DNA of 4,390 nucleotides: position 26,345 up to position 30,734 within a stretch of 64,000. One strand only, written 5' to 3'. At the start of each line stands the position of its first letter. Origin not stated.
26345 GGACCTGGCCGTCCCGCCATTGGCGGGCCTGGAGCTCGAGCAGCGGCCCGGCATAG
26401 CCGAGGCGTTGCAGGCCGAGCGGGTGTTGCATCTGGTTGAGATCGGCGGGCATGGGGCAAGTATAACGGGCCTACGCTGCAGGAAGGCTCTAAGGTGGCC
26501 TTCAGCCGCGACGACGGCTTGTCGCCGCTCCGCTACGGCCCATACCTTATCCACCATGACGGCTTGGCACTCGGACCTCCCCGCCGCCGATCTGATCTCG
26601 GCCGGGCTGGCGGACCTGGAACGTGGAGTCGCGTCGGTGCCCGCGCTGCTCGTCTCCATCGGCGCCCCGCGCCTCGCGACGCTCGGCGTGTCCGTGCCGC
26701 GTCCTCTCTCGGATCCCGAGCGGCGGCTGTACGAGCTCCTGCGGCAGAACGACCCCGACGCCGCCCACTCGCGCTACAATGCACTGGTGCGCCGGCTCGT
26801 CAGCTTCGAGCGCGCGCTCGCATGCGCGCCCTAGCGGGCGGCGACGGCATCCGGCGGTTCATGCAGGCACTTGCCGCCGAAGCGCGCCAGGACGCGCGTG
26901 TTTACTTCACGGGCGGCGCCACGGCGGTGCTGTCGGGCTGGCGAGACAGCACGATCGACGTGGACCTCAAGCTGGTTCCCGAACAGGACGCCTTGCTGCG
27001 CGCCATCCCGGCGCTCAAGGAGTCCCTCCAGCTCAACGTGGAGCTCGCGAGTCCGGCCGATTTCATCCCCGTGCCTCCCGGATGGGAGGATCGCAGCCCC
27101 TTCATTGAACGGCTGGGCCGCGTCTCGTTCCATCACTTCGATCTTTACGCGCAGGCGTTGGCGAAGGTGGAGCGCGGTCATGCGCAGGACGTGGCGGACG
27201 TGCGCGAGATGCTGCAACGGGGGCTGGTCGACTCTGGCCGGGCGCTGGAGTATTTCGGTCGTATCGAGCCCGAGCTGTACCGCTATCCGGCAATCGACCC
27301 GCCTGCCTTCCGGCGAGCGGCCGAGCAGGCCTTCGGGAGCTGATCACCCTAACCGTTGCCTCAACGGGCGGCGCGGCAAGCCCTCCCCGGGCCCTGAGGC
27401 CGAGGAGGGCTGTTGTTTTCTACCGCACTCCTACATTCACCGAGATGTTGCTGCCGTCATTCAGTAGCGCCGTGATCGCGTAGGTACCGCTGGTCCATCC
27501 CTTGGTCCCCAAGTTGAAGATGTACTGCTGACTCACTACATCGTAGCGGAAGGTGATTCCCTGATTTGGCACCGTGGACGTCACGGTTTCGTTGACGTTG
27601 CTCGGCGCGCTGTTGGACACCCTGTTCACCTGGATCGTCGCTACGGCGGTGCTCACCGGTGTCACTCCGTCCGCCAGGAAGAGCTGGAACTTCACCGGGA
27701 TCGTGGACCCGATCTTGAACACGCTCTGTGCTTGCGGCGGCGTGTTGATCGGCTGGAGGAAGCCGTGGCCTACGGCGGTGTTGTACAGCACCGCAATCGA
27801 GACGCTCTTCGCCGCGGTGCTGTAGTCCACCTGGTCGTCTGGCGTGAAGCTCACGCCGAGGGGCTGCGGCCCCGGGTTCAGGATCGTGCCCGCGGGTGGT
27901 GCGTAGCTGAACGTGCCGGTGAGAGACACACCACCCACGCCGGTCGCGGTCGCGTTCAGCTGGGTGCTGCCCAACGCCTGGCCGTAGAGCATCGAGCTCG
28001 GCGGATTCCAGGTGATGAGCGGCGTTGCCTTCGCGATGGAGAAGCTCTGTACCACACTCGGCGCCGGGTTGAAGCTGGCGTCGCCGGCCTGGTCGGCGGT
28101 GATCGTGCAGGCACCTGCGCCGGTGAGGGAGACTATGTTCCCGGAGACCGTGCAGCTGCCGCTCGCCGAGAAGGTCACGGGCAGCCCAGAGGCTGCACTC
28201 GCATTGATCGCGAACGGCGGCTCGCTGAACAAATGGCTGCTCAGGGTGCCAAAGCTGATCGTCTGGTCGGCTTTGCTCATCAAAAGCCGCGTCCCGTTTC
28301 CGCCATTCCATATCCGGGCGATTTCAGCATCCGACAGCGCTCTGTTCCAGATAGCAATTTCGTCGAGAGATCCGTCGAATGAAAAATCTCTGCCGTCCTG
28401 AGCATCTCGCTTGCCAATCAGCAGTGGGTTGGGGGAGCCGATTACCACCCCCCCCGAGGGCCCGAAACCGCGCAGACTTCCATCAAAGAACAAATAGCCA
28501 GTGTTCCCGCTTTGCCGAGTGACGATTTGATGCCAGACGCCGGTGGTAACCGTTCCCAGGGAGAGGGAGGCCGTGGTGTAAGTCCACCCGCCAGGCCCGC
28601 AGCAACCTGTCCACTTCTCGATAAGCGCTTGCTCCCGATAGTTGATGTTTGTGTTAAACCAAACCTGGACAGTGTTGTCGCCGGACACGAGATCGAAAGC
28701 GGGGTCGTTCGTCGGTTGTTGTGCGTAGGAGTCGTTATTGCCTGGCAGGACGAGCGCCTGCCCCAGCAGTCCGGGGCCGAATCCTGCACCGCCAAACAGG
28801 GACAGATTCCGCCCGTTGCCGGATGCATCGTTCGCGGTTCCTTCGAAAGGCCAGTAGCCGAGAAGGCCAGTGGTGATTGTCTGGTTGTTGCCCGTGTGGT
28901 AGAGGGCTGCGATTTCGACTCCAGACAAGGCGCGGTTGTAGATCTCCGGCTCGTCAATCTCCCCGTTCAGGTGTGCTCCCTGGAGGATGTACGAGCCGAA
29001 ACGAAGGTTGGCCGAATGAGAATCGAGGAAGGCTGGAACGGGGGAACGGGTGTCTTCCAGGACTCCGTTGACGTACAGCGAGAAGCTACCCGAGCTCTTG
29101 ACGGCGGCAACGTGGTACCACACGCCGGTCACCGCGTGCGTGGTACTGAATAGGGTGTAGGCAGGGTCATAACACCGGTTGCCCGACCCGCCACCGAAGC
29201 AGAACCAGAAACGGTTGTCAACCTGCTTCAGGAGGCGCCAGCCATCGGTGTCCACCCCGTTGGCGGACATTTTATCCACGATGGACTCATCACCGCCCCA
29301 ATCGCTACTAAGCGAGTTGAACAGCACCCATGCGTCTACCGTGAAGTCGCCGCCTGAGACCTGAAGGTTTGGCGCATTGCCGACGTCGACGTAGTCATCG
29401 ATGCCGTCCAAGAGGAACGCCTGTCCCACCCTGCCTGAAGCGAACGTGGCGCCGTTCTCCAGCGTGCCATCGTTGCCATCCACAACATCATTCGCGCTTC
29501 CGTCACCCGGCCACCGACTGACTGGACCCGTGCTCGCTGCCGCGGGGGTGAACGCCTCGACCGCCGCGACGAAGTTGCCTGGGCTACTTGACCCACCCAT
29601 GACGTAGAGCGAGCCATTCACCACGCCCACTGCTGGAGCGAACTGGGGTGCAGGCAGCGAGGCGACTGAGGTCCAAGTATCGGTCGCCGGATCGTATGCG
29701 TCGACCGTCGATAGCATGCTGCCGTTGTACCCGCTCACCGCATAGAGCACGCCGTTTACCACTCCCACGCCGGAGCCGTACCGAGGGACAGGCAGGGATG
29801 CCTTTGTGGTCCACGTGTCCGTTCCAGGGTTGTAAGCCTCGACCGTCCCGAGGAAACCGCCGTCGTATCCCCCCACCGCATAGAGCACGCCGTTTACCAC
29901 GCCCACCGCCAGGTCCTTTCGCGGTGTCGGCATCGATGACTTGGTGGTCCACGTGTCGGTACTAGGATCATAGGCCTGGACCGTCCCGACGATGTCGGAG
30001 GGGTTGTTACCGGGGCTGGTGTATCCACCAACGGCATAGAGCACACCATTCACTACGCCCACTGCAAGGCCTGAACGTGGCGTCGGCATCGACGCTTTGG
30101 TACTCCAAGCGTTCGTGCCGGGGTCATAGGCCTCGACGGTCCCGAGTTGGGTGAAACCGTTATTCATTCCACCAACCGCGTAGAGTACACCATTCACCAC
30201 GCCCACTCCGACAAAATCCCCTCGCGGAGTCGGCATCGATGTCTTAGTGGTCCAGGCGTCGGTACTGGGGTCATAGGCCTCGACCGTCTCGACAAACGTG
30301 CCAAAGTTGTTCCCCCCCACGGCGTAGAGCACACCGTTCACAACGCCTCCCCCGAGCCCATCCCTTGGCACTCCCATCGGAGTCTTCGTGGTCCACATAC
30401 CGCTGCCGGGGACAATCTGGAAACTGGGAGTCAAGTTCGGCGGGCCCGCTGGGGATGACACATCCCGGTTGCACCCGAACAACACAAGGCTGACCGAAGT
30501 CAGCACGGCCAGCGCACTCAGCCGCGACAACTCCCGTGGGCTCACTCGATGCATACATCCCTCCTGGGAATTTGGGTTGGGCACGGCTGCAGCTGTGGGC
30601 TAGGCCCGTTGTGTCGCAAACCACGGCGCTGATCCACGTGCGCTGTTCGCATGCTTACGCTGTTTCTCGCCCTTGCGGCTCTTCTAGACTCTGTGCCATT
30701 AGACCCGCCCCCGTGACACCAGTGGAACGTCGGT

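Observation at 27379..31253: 372-nt 3' gene module plus its terminator hairpin shared at about 92% identity between two giant lipoprotein genes 3.4 kb apart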

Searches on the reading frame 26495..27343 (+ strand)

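Call 50: search_protein_families(library=pfam, proteins=[window:26495-27343:+], max_evalue=0.001)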
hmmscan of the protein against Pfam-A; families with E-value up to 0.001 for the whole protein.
window:26495-27343:+ (282 aa): 1 family
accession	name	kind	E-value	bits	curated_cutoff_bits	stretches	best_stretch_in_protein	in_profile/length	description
PF19502.5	DUF6036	-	3e-06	27.6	23.6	1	130-241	17-120/164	Nucleotidyltransferase of unknown function (DUF6036)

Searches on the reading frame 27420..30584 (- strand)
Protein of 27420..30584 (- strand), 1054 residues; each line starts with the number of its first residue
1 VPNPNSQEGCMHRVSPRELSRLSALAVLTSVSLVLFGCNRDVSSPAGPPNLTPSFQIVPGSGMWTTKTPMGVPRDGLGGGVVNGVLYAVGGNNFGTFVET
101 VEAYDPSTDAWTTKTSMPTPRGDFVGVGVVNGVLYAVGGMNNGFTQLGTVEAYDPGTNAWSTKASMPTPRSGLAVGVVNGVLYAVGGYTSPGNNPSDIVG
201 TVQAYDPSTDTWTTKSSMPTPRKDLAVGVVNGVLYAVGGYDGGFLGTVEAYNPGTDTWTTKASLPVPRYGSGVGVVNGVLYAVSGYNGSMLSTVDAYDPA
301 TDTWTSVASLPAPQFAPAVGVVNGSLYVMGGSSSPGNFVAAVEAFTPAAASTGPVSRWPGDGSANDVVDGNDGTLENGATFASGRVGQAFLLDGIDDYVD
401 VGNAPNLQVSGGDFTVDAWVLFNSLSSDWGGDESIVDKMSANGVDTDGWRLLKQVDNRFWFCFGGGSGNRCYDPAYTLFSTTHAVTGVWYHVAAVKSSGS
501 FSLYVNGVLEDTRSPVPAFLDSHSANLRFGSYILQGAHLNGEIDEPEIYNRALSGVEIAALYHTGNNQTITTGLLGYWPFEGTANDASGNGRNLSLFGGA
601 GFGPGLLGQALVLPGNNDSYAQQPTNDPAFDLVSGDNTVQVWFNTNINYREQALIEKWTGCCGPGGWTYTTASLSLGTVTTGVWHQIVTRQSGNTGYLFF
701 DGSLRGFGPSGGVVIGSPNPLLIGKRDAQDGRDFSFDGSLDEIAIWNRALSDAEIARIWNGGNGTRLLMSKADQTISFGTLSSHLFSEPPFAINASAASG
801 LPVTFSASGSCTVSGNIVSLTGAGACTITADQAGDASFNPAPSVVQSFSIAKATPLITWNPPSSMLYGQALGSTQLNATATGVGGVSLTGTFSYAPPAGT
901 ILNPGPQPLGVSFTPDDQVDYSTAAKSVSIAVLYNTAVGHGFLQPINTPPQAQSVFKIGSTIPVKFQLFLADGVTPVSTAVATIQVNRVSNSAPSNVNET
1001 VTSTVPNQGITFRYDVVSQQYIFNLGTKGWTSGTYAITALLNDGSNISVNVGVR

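Call 4: search_protein_families(library=pfam, proteins=[window:27420-30584:-], max_evalue=0.01)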
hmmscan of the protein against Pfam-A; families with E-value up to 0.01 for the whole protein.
window:27420-30584:- (1054 aa): 11 families
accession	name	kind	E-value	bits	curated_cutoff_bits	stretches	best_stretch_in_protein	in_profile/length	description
PF01344.31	Kelch_1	-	4.5e-65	215.1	20.1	6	221-265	1-46/46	Kelch motif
PF13385.13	Laminin_G_3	-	1.9e-38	132.4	27.6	2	393-559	1-151/151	Concanavalin A-like lectin/glucanases superfamily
PF07646.21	Kelch_2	-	2.3e-33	112.9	21.3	4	169-219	1-48/48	Kelch motif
PF13964.12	Kelch_6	-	8.3e-29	99.1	25.3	4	179-222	11-50/50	Kelch motif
PF24681.1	Kelch_KLHDC2_KLHL20_DRC7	-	2.5e-28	99.3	50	2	162-331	43-221/221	KLHDC2/KLHL20/DRC7 Kelch-repeats domain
PF25210.1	Kelch_FKB95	-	4.6e-27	95.8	70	4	265-346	30-114/268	FKB95, Kelch-repeats domain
PF13415.12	Kelch_3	-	1.6e-21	76.4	22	4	180-222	2-40/48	Galactose oxidase, central domain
PF24981.1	Beta-prop_ATRN-LZTR1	-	2.2e-18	66.9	50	1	81-294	47-288/289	Attractin/LZTR1 beta-propeller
PF13418.12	Kelch_4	-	1e-17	64.2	21.6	2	271-311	6-48/49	Galactose oxidase, central domain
PF24996.1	NANM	-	5.7e-10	39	45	1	158-240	41-125/350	N-acetylneuraminate epimerase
PF02973.23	Sialidase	-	6e-06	26.3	26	0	723-757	149-183/189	Sialidase, N-terminal domain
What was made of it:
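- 27420..30554 (-): Gene A, 1044 aa. Lipoprotein-type signal peptide (..LVLFGC), Kelch propeller, two Laminin_G_3 domains, Ig-like block, 82-codon insert, PxKF domain. Pfam: Kelch_1 4.5e-65, Laminin_G_3 1.9e-38 with 2 stretches (call 4).
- Checked: Central domains (call 4).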

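Call 5: search_protein_families(library=ncbifam, proteins=[window:27420-30584:-], max_evalue=0.01)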
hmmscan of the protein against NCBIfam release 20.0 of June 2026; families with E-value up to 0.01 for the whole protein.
window:27420-30584:- (1054 aa): 5 families
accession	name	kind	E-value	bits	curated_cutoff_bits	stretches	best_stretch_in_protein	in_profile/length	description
NF038114.1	rightmost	domain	8.7e-20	71.2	35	1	941-1053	2-112/113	PxKF domain-containing protein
NF052521.1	TafC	equivalog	1.5e-12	47.3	410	2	382-566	187-364/373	TafC family fimbrial protein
TIGR03547.1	muta_rot_YjhT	subfamily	1.3e-08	34.4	256.35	1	158-241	41-128/346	YjhT family mutarotase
TIGR03548.1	mutarot_permut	subfamily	1.5e-06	27.6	243.2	0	172-309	66-203/323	cyclically-permuted mutarotase family protein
NF052501.1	RdCuOxGlxASco2837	equivalog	0.001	17.4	800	0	103-165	269-332/645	radical copper oxidase GlxA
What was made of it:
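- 27420..30554 (-): NF038114 at residues 941-1053, 71 bits (call 5).
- On Type IX secretion C-terminal domain (TIGR04183 / TIGR04131): The NCBIfam scan of A, B and the module at E<0.01 returns only NF038114 for the tail (call 5).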

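Call 37: find_encoding_contigs(protein=window:27420-30554:-, flank=8000, max_places=6)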
Protein window:27420-30554:- (1044 aa): no gene with exactly this product is on record in the collection.
